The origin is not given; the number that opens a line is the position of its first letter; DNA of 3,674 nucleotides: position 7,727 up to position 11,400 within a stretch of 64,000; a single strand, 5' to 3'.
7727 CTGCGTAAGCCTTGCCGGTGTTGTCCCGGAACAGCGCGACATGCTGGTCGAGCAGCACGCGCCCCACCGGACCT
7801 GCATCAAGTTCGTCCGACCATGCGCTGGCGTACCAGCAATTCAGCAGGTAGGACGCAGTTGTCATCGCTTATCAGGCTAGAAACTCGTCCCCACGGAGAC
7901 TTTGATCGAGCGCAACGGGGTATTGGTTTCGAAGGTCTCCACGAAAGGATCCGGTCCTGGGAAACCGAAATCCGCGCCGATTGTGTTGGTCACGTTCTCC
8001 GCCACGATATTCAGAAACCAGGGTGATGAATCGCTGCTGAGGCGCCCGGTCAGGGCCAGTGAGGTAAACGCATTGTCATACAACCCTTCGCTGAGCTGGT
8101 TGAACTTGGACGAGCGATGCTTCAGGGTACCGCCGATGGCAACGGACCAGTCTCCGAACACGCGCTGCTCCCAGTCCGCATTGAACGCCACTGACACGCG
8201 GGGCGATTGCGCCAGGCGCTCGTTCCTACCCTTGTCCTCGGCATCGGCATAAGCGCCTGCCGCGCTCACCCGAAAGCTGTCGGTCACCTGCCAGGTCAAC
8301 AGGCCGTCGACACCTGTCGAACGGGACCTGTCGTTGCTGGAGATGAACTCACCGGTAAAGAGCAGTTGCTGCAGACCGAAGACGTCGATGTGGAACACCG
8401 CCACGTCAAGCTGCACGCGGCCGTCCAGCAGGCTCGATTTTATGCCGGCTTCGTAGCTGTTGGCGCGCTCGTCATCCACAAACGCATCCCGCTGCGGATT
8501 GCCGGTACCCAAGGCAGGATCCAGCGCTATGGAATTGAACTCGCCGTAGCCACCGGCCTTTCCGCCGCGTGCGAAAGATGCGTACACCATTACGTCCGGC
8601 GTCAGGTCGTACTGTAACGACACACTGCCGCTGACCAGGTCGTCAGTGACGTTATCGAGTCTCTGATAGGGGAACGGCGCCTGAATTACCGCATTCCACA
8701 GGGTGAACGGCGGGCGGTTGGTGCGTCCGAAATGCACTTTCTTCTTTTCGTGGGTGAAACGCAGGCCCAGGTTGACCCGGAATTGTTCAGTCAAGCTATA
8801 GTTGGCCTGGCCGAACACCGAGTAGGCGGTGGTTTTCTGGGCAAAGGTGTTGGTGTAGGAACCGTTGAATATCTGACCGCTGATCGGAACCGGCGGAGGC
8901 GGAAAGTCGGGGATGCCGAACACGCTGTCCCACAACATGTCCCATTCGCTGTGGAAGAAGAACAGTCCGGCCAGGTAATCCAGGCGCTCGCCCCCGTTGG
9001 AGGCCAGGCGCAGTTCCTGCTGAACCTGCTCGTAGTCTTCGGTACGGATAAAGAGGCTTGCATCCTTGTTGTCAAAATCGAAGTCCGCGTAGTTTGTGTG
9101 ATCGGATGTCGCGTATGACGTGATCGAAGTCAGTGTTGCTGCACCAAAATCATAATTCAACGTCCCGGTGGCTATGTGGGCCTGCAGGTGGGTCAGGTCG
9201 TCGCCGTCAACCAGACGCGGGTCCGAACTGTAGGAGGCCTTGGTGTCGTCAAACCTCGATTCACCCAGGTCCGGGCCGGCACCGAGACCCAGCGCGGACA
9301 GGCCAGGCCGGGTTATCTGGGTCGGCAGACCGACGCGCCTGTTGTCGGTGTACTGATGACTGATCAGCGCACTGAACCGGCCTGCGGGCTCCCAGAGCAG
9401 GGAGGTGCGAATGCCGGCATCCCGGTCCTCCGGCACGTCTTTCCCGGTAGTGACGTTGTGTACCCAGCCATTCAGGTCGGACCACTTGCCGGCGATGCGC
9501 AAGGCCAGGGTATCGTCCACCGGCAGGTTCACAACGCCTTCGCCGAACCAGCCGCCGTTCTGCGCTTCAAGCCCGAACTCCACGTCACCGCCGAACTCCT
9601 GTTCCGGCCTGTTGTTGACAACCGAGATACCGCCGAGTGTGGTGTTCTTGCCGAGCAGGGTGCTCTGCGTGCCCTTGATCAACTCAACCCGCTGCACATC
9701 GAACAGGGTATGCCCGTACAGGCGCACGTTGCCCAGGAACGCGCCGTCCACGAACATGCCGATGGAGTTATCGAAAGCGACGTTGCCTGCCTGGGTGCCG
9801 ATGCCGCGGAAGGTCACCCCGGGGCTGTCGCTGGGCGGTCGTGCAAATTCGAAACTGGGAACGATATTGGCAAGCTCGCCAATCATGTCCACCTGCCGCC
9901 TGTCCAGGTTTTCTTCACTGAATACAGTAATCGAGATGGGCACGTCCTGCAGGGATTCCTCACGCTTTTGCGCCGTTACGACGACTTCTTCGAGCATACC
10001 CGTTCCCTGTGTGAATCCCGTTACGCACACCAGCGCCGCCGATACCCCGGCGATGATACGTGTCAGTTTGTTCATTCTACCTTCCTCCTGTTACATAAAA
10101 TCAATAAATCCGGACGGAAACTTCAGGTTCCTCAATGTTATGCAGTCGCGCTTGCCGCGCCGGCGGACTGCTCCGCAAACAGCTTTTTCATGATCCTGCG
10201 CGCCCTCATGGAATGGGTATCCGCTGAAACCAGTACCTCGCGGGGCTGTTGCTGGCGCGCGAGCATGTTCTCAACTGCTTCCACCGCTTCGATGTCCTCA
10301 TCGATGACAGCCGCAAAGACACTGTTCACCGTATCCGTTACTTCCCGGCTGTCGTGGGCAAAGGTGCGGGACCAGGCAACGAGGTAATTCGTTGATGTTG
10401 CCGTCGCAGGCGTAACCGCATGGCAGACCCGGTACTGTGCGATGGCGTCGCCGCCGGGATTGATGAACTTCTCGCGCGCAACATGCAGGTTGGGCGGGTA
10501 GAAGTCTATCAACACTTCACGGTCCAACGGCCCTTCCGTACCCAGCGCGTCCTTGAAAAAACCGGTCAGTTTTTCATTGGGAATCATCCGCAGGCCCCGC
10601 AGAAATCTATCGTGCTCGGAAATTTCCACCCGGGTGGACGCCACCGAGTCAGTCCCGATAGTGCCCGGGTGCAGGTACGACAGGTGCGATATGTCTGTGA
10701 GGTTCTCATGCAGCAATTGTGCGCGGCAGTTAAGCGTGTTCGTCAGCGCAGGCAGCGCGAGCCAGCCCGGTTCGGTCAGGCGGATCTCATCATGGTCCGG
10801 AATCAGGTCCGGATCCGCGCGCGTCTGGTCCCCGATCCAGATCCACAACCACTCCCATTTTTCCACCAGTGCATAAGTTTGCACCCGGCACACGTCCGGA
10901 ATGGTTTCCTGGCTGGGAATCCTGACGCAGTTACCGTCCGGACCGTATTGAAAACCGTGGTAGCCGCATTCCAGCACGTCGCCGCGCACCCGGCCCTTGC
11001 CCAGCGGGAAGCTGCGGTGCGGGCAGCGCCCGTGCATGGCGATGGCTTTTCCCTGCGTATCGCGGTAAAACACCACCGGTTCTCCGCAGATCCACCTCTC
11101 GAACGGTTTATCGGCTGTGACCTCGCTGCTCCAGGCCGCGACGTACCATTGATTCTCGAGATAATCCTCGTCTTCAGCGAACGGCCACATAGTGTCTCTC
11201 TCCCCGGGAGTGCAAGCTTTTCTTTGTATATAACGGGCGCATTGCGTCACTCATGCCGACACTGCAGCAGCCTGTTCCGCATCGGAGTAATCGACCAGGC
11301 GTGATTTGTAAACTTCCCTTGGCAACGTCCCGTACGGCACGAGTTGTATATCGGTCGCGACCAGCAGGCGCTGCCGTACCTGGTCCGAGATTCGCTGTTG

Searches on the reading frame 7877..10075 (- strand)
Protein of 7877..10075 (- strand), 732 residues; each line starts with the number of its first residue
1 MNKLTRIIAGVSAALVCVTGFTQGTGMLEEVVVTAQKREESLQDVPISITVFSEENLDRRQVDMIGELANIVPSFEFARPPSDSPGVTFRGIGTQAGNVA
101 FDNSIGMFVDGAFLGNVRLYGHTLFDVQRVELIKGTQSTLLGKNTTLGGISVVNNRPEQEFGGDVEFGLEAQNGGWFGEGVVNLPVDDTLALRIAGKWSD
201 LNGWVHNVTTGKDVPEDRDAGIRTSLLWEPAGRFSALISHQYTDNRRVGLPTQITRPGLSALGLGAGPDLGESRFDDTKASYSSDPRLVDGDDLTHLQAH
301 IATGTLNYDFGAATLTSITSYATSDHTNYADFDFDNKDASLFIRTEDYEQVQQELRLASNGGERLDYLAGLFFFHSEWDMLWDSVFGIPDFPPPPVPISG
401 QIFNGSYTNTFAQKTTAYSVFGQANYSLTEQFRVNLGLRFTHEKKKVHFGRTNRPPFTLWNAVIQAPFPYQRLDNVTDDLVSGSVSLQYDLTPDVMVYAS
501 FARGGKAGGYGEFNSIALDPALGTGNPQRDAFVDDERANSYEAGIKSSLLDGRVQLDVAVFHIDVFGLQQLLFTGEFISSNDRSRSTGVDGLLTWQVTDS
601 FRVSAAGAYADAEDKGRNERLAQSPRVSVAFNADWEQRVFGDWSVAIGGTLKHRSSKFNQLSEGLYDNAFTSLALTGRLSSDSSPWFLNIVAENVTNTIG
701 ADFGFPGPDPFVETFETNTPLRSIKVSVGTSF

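Call 34: search_protein_families(library=pfam, max_evalue=1e-8, proteins=[window:7877-10075:-])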
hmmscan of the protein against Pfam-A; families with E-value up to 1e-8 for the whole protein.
window:7877-10075:- (732 aa): 2 families
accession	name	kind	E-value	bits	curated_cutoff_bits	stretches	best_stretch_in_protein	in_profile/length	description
PF00593.30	TonB_dep_Rec_b-barrel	-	5e-36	125.9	27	1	267-673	38-415/436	TonB dependent receptor-like, beta-barrel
PF07715.20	Plug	-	4.5e-14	53.3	23.9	1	42-147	2-105/107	TonB-dependent Receptor Plug Domain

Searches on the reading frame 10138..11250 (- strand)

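Call 34: search_protein_families(library=pfam, max_evalue=1e-8, proteins=[window:10138-11250:-])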
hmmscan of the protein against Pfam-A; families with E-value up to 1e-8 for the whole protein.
window:10138-11250:- (370 aa): 2 families
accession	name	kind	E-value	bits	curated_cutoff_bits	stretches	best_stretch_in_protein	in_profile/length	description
PF19112.6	VanA_C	-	1e-36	127.3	23.5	1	174-359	2-192/193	Vanillate O-demethylase oxygenase C-terminal domain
PF00355.32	Rieske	-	2.5e-22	79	20.3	1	34-118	1-85/88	Rieske [2Fe-2S] domain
